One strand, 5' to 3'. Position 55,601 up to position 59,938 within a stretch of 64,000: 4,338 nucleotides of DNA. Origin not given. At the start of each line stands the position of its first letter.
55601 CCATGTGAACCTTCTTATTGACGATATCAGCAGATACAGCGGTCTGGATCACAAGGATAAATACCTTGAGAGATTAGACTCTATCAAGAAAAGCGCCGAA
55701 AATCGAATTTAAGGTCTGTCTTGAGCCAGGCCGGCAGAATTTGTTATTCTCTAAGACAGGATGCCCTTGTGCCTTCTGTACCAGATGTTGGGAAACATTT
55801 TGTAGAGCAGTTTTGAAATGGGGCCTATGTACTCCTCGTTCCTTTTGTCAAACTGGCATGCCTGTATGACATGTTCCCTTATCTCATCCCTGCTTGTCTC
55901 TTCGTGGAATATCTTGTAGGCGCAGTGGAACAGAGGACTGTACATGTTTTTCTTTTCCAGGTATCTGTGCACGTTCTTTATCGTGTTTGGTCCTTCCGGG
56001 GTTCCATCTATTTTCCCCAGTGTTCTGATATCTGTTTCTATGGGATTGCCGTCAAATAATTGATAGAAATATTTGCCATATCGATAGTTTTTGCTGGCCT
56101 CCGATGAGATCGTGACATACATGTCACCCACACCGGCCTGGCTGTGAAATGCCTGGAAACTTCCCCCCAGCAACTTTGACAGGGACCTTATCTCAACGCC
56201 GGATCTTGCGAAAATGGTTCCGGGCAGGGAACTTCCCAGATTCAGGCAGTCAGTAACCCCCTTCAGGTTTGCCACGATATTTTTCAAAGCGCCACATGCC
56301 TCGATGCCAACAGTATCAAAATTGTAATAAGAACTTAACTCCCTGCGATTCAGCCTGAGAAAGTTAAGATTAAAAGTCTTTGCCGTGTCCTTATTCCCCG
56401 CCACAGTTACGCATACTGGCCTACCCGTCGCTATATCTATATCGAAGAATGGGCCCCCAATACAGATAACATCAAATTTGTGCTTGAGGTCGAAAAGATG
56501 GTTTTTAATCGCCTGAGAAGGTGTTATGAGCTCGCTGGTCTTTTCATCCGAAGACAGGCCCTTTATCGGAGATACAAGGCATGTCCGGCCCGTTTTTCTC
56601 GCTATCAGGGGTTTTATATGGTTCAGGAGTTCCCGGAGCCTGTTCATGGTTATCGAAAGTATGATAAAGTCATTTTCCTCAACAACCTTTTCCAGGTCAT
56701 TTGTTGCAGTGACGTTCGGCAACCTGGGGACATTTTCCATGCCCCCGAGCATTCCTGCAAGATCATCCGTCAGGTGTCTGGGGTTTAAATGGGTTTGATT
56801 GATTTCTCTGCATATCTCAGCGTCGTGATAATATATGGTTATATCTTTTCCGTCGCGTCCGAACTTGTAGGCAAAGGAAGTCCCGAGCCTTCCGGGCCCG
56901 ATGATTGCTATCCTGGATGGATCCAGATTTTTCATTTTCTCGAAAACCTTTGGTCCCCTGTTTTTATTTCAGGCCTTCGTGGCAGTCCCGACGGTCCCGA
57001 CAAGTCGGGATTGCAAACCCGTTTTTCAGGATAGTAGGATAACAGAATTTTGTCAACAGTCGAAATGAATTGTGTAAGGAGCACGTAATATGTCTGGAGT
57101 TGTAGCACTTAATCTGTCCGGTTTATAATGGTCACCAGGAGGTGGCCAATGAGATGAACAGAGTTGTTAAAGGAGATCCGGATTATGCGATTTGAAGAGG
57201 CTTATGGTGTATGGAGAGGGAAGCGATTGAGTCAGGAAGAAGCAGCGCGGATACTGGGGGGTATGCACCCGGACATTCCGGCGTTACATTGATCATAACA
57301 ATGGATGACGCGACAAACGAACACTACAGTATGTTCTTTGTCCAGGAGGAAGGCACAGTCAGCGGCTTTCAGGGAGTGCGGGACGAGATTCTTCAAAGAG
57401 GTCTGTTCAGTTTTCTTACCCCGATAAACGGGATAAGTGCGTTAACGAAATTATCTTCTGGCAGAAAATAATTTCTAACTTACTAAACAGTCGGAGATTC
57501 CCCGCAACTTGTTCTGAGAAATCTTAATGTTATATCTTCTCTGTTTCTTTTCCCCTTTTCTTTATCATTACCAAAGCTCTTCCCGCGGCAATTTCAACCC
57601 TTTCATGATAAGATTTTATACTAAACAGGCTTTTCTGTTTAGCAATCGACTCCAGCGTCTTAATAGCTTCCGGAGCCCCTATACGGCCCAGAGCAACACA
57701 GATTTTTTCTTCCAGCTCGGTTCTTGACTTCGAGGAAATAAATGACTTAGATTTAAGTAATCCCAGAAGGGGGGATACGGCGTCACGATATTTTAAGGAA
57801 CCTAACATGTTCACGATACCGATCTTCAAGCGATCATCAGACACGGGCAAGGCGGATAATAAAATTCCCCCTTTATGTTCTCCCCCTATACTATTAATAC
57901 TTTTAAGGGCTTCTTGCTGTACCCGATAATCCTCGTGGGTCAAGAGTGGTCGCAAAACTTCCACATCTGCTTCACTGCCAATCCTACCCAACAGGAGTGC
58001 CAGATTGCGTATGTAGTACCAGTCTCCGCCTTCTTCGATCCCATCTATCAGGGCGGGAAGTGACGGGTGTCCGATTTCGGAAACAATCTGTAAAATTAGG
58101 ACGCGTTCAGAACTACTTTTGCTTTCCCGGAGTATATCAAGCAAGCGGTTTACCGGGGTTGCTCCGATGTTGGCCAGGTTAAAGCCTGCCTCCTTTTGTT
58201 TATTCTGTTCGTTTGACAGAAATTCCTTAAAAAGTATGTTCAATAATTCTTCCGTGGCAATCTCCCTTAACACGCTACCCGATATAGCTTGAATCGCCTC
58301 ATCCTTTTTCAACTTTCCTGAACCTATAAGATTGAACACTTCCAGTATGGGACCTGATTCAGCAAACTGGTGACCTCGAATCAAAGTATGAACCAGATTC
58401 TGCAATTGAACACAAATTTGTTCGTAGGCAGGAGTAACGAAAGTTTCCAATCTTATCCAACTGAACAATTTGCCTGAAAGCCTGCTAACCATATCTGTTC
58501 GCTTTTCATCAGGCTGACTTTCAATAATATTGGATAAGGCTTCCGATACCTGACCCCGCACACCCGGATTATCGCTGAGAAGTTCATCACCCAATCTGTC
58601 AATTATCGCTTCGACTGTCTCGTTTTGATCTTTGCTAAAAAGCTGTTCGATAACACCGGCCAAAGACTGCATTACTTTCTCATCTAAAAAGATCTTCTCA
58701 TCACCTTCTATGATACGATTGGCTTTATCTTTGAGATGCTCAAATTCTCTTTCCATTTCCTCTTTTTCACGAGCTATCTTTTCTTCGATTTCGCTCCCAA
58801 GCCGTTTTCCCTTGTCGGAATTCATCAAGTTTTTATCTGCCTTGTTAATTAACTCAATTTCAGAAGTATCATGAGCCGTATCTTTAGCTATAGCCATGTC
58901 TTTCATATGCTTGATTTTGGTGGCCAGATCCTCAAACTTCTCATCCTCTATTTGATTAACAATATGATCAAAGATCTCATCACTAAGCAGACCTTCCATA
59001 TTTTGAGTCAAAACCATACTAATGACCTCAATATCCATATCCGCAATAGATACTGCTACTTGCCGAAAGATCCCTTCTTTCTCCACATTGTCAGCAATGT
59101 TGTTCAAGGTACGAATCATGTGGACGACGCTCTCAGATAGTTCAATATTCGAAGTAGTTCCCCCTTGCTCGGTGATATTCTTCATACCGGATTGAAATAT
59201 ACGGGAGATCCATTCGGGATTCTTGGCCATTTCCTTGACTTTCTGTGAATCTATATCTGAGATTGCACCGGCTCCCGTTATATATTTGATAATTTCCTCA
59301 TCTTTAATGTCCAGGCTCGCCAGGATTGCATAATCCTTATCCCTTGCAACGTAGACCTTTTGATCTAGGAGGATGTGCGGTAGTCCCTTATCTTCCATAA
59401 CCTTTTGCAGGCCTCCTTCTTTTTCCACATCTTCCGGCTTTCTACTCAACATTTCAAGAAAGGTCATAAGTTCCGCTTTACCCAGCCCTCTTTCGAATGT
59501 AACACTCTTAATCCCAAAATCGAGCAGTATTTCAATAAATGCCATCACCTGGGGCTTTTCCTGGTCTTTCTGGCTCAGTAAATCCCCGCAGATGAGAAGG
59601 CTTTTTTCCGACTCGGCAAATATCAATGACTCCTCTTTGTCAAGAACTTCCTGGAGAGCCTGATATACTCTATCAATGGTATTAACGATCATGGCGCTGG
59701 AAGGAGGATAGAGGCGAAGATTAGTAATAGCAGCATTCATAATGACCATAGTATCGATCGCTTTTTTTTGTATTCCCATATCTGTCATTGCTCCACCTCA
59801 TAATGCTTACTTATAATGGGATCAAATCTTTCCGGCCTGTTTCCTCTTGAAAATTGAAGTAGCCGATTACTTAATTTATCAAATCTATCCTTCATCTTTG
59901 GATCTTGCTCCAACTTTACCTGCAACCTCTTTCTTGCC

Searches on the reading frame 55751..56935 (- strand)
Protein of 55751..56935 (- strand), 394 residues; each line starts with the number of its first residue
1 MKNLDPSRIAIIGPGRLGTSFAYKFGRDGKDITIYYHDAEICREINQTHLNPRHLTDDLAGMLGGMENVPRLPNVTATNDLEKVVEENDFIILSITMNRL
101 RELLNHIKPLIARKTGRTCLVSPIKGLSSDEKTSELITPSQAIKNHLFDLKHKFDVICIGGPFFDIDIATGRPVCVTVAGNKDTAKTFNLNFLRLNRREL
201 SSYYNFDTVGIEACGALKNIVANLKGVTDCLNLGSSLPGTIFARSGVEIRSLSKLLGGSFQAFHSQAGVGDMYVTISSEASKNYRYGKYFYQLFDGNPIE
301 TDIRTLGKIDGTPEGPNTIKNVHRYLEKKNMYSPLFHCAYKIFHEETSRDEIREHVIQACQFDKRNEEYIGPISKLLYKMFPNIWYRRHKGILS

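Call 23: search_protein_families(library=pfam, proteins=[window:55751-56935:-], max_evalue=0.00001)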
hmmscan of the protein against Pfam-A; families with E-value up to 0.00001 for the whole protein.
window:55751-56935:- (394 aa): 3 families
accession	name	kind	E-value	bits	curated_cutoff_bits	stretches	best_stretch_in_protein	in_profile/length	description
PF07479.19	NAD_Gly3P_dh_C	-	9.1e-29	100.9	25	1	207-352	1-140/142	NAD-dependent glycerol-3-phosphate dehydrogenase C-terminus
PF01210.29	NAD_Gly3P_dh_N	-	7.7e-19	68.6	23.1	1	9-183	2-155/158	NAD-dependent glycerol-3-phosphate dehydrogenase N-terminus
PF03807.23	F420_oxidored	-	3.6e-06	27.9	21.6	0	8-113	1-85/94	NADP oxidoreductase coenzyme F420-dependent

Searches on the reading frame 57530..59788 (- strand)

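Call 23: search_protein_families(library=pfam, proteins=[window:57530-59788:-], max_evalue=0.00001)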
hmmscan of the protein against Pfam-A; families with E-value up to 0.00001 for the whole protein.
window:57530-59788:- (752 aa): 1 family
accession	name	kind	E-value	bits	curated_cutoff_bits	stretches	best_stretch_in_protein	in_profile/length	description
PF13646.12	HEAT_2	-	5.1e-20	72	27.7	2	577-650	1-74/88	HEAT repeats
